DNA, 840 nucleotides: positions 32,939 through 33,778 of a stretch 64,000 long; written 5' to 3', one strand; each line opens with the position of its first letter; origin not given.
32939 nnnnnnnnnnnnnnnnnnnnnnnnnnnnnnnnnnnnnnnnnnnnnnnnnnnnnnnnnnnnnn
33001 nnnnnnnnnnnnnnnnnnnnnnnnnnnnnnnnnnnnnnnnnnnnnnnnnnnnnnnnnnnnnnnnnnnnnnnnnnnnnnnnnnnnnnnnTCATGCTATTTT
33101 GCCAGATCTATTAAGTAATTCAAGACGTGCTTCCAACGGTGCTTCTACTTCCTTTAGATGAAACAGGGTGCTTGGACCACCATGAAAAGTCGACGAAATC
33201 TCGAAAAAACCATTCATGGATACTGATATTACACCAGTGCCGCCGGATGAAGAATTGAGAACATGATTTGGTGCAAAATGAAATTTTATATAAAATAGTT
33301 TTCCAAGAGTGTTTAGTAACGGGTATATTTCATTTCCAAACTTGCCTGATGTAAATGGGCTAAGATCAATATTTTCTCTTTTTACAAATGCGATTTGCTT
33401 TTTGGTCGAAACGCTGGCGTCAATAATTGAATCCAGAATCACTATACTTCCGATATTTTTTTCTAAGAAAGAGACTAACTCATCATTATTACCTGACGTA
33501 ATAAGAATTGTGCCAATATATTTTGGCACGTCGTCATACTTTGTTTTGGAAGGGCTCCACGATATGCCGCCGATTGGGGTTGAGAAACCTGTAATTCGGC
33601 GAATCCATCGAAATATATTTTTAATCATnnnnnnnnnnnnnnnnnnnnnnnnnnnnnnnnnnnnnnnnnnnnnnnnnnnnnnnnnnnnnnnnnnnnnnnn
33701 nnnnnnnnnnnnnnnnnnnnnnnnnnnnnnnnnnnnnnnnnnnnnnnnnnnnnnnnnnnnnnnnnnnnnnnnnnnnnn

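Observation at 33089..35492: AT-rich islet: S26 signal peptidase with a 3-TM N-terminal extension, flanked by three small unknown proteins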

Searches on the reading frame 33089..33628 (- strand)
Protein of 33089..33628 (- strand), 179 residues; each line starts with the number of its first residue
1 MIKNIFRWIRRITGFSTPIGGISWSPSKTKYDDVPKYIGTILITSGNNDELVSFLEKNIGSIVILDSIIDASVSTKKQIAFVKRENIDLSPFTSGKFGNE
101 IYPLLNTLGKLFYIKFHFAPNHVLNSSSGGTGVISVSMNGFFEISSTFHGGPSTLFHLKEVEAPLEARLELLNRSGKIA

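Call 3: search_protein_families(library=pfam, proteins=[window:33089-33628:-], max_evalue=0.1)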
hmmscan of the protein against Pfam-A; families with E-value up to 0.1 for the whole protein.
window:33089-33628:- (179 aa): 1 family
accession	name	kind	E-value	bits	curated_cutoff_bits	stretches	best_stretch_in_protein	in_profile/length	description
PF20355.3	DUF6650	-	0.046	14.1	27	0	11-28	4-21/150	Family of unknown function (DUF6650)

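Call 4: search_protein_families(library=ncbifam, proteins=[window:33089-33628:-], max_evalue=0.1)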
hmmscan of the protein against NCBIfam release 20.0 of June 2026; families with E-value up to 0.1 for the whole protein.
window:33089-33628:- (179 aa): 0 families

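Call 13: search_protein_families(library=padloc, proteins=[window:33089-33628:-], max_evalue=0.1)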
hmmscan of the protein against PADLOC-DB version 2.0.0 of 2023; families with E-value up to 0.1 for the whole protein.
window:33089-33628:- (179 aa): 0 families

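Call 19: find_homologous_proteins(query=window:33089-33628:-, max_evalue=0.001)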
Query window:33089-33628:- (179 aa): 10 proteins with E <= 0.001 among 79 candidates.
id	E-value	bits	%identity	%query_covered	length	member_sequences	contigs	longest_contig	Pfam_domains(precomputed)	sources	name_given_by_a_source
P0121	3.5e-112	390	100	100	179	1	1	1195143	-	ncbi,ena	-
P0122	1.1e-95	336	84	100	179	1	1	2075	-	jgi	jgi:hypothetical protein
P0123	4.1e-87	308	78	99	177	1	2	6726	-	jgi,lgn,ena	jgi:hypothetical protein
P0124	8.9e-81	287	74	97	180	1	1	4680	-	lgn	-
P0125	5.6e-74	265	69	98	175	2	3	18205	-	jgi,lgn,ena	-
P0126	7.5e-67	242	60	97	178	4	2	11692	-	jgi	jgi:hypothetical protein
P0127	1.4e-62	228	60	98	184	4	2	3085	-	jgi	jgi:hypothetical protein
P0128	1.1e-59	219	57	96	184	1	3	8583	-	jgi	-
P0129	2.3e-59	218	56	95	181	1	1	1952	-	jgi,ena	-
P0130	2.0e-37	146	45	97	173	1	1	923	-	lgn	-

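Call 20: find_encoding_contigs(protein=P0121, flank=10000, max_places=2)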
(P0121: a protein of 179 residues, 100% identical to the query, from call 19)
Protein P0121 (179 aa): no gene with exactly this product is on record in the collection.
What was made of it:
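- Tried and rejected: The window's own contig could not be fetched (call 20).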

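Call 21: find_encoding_contigs(protein=P0125, flank=8000, max_places=3)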
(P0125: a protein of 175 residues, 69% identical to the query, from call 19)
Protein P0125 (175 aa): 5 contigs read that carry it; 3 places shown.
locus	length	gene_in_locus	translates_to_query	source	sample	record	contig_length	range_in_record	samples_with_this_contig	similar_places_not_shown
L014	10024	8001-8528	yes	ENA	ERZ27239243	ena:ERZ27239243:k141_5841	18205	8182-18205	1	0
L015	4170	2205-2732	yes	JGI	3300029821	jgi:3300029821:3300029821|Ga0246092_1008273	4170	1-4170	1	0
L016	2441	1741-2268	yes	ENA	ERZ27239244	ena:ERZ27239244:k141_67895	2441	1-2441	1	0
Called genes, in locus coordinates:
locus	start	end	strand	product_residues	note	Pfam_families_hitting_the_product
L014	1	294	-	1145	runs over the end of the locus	PF13510:Fer2_4 (weak), PF14691:Fer4_20, PF01266:DAO (weak), PF07992:Pyr_redox_2, PF13450:NAD_binding_8, PF13738:Pyr_redox_3 (weak), PF02906:Fe_hyd_lg_C, PF02256:Fe_hyd_SSU, +7 more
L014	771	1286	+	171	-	PF01584:CheW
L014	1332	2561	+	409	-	PF00015:MCPsignal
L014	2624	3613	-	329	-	PF00293:NUDIX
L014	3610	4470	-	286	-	PF13489:Methyltransf_23 (faint), PF08241:Methyltransf_11, PF08242:Methyltransf_12 (weak), PF13649:Methyltransf_25, PF13847:Methyltransf_31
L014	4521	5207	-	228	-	PF00027:cNMP_binding, PF13545:HTH_Crp_2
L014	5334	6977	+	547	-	PF03063:Prismane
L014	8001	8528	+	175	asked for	-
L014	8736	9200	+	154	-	-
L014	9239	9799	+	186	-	-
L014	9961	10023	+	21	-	?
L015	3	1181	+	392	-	?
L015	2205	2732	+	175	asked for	-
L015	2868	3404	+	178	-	-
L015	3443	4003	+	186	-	-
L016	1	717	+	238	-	?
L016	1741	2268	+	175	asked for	-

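Call 39: find_related_loci(query=A2, collection=metagenome_contigs, flank=4000)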
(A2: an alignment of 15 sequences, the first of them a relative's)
Query A2 (290 aa) in metagenome_contigs; peptide patterns used: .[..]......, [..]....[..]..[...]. (x = any residue, [..] = any of these).
600 stretches matched a pattern (row limit reached: there are more); 588 encode a relative of the query (tblastn E <= 1e-3); the best 80 are kept; 80 distinct loci.
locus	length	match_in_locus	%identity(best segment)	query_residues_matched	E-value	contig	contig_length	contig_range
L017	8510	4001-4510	52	129-286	2e-57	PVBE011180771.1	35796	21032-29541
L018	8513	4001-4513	51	129-287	7e-56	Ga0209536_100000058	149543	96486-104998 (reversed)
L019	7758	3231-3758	52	129-289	1e-55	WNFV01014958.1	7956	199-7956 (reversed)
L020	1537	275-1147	38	3-290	4e-57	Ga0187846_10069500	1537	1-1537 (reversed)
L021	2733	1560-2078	49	129-289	4e-54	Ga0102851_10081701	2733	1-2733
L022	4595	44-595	49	115-286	4e-54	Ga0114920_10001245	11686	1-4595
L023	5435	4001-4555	48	115-287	4e-53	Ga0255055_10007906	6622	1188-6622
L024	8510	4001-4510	52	129-286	4e-53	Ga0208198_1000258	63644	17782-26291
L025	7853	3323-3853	50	129-290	8e-53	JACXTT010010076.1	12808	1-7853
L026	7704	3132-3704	45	115-289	2e-52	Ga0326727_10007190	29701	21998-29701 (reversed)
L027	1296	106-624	50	129-289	2e-54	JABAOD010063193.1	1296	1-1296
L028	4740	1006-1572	46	110-286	4e-52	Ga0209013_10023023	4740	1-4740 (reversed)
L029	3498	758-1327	48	115-287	1e-51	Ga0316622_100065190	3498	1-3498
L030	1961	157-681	51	129-286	3e-52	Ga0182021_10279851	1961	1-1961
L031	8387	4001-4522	51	129-286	5e-51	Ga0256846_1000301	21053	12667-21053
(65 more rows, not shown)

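Call 46: find_encoding_contigs(protein=P0136, flank=8000, max_places=5)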
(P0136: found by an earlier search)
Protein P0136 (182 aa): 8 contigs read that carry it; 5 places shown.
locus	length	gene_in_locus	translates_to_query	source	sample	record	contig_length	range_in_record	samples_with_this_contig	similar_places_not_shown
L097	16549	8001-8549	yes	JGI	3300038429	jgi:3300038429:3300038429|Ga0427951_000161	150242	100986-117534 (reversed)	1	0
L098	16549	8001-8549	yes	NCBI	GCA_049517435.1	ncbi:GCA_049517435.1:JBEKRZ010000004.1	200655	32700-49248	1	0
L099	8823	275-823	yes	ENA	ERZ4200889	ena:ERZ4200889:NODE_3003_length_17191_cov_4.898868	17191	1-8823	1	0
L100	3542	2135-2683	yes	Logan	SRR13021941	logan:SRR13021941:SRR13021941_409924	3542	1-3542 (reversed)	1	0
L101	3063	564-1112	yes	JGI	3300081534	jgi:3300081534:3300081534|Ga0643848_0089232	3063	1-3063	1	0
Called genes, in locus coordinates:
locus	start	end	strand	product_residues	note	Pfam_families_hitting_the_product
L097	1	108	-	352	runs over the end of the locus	PF00226:DnaJ, PF01556:DnaJ_C, PF17302:DUF5351 (faint), PF27659:CHP02642 (faint), PF00684:DnaJ_CXXCXGXG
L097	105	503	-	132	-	-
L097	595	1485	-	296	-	PF01259:SAICAR_synt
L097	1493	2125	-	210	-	PF00753:Lactamase_B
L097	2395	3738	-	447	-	PF01029:NusB, PF22458:RsmF-B_ferredox, PF01189:Methyltr_RsmB-F, PF13847:Methyltransf_31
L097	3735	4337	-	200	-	PF01553:Acyltransferase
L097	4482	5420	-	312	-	PF00551:Formyl_trans_N, PF02911:Formyl_trans_C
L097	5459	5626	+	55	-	-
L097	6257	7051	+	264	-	PF07690:MFS_1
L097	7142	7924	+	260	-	PF00378:ECH_1, PF16113:ECH_2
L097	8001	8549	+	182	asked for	PF18955:DUF5698, PF10035:DUF2179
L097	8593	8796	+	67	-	PF20095:DUF6485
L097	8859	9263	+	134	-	-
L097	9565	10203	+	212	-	PF13495:Phage_int_SAM_4, PF00589:Phage_integrase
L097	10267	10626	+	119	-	PF00589:Phage_integrase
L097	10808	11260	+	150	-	-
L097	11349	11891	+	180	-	PF01613:Flavin_Reduct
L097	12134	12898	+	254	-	PF00753:Lactamase_B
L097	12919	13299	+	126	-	-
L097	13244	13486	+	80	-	PF02604:PhdYeFM_antitox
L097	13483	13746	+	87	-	PF05016:ParE_toxin, PF06769:YoeB_toxin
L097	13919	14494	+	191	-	PF01209:Ubie_methyltran, PF13489:Methyltransf_23, PF01135:PCMT (weak), PF02353:CMAS, PF13847:Methyltransf_31, PF13649:Methyltransf_25, PF08241:Methyltransf_11, PF08242:Methyltransf_12, +2 more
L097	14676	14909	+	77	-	PF22180:RH3_dom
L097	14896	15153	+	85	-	PF05016:ParE_toxin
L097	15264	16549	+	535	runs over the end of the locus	PF01425:Amidase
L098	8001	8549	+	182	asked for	PF18955:DUF5698, PF10035:DUF2179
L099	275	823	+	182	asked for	PF18955:DUF5698, PF10035:DUF2179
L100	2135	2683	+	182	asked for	PF18955:DUF5698, PF10035:DUF2179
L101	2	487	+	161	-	?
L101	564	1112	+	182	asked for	PF18955:DUF5698, PF10035:DUF2179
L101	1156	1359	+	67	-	PF20095:DUF6485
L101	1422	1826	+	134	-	-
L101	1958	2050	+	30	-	-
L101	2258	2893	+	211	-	-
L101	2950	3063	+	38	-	?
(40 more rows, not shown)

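Call 55: search_protein_families(library=pfam, proteins=[L097:9565-10203:+, L097:10267-10626:+, L101:2258-2893:+], max_evalue=0.01)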
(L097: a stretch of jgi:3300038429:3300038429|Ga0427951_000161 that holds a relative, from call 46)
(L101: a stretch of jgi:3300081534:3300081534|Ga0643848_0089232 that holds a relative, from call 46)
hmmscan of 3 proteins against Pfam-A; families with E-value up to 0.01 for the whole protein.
L097:9565-10203:+ (212 aa): 3 families
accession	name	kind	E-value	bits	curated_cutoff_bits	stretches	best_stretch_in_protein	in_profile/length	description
PF13495.12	Phage_int_SAM_4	-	1e-33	116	27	1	39-122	1-84/85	Phage integrase, N-terminal SAM-like domain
PF00589.27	Phage_integrase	-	3.8e-11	43.5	27.1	1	139-207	2-75/172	Phage integrase family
PF02899.23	Phage_int_SAM_1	-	3.8e-05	24.3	22.3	1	48-120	10-83/83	Phage integrase, N-terminal SAM-like domain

L097:10267-10626:+ (119 aa): 1 family
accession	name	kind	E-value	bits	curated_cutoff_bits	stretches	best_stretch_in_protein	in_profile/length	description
PF00589.27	Phage_integrase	-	2.8e-23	83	27.1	1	19-105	94-169/172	Phage integrase family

L101:2258-2893:+ (211 aa): 0 families
